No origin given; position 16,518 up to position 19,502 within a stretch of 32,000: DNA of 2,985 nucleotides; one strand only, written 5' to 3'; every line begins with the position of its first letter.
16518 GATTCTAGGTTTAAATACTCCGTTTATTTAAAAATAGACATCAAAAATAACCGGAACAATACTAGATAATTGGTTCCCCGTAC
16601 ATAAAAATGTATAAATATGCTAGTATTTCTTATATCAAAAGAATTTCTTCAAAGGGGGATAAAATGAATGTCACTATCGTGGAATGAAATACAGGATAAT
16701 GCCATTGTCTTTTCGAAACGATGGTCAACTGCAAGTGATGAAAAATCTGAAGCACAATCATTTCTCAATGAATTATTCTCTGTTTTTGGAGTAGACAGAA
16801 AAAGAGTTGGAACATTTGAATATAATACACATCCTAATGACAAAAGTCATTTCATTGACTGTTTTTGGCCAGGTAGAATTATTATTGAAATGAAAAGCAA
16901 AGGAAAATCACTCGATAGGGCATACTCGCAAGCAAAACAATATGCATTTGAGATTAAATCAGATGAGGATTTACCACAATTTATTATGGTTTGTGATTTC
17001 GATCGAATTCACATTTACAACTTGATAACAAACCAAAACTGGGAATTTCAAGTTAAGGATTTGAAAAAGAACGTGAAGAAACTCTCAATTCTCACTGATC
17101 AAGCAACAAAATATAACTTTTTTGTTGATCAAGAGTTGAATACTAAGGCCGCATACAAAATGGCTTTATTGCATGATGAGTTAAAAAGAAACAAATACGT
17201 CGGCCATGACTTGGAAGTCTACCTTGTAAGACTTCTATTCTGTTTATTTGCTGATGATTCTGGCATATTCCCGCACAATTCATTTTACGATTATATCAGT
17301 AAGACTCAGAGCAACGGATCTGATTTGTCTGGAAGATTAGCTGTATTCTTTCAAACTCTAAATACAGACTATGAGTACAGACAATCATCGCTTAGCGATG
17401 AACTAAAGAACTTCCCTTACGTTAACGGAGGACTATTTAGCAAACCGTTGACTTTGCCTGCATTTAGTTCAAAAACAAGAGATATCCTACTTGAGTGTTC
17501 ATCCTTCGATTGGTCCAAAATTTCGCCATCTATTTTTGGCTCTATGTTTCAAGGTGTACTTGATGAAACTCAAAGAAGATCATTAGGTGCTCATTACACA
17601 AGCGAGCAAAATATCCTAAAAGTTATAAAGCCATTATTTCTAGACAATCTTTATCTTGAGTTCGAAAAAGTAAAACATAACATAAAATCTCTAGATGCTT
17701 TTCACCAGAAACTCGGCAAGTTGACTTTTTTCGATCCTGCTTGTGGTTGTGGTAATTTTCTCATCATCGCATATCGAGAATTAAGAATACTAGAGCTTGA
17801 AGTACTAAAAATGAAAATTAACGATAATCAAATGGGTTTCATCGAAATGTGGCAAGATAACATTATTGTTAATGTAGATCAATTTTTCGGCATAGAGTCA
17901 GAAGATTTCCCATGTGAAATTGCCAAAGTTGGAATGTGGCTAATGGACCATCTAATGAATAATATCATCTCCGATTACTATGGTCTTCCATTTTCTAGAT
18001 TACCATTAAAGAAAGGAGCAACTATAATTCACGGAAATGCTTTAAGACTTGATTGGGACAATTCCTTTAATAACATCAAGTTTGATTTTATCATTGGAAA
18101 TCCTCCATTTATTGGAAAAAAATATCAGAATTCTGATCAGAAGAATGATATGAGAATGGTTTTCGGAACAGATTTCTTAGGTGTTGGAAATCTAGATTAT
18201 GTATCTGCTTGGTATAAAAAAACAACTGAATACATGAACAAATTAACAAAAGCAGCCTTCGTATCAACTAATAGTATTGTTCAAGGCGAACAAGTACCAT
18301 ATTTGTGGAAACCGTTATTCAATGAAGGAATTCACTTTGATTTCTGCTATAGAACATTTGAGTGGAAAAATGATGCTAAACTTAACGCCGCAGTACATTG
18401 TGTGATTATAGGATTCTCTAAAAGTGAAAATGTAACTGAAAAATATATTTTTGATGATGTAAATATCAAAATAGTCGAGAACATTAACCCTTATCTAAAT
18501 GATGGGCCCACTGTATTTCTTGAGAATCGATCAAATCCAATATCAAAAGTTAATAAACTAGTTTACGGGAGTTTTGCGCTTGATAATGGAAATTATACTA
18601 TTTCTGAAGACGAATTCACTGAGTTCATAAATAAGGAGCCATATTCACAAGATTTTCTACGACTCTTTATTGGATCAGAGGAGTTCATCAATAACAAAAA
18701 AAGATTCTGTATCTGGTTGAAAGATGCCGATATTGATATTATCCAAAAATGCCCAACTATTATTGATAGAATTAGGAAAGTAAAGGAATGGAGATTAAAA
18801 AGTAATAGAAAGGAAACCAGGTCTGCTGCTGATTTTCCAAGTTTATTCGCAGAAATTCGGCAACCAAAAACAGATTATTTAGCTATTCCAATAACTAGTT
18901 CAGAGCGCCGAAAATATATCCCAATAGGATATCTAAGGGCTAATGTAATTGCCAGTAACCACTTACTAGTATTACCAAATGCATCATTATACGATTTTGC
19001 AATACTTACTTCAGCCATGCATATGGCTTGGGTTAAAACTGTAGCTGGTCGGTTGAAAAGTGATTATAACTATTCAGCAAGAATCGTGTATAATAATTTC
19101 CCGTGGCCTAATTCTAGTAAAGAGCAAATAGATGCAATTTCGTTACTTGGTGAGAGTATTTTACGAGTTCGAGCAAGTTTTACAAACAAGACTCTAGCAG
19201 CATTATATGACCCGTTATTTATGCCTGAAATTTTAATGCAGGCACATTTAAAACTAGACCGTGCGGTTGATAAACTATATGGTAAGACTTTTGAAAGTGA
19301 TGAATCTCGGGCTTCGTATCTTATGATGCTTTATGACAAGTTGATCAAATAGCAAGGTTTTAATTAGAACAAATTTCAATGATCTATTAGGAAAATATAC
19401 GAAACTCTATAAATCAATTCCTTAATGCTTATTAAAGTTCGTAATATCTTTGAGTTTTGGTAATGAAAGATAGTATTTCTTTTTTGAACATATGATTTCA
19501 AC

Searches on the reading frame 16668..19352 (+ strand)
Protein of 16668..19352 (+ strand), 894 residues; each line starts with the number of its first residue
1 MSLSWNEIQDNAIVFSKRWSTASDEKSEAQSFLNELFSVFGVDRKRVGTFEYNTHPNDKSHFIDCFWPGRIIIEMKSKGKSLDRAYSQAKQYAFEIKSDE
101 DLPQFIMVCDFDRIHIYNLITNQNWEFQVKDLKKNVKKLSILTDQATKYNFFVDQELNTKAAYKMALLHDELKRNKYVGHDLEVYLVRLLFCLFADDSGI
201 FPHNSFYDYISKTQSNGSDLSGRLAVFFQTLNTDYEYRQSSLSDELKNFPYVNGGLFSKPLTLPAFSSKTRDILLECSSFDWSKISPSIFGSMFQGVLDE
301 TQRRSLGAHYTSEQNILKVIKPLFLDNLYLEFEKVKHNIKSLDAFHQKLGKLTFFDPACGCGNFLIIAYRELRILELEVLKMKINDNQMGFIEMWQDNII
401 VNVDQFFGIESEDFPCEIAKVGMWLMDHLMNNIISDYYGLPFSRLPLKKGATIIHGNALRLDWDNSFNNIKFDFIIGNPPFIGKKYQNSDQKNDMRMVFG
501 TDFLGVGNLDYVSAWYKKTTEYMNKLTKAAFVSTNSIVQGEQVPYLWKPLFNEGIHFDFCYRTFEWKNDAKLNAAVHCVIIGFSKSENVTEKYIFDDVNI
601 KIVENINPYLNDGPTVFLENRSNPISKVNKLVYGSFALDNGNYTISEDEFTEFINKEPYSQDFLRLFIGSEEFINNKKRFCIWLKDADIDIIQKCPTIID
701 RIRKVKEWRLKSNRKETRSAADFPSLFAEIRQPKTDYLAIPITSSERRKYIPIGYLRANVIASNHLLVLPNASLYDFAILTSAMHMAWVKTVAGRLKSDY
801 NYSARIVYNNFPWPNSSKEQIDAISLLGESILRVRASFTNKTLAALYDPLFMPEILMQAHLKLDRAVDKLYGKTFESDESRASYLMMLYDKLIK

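Call 53: search_protein_families(library=pfam, proteins=[window:16668-19352:+], max_evalue=0.01)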
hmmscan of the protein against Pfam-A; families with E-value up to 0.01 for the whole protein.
window:16668-19352:+ (894 aa): 7 families
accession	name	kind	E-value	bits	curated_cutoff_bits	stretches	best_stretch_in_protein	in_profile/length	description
PF20473.4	MmeI_Mtase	-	8.3e-88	294.4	27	1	333-595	2-258/259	MmeI, DNA-methyltransferase domain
PF20466.3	MmeI_TRD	-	1.9e-72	243.4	27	1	612-815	1-206/207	MmeI, target recognition domain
PF20464.3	MmeI_N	-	1.8e-32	113.5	27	1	11-174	2-180/181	MmeI, N-terminal domain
PF20465.4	MmeI_hel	-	8.5e-24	84.6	27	1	180-257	1-75/75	MmeI, helicase spacer domain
PF20467.3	MmeI_C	-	1.2e-19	70.7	27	1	819-893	4-79/83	MmeI, C-terminal domain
PF02384.22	N6_Mtase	-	1.2e-09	38.3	20.4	1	353-538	49-188/311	N-6 DNA Methylase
PF07669.17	Eco57I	-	8.1e-09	36.2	25.3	1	405-540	2-143/171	Eco57I restriction-modification methylase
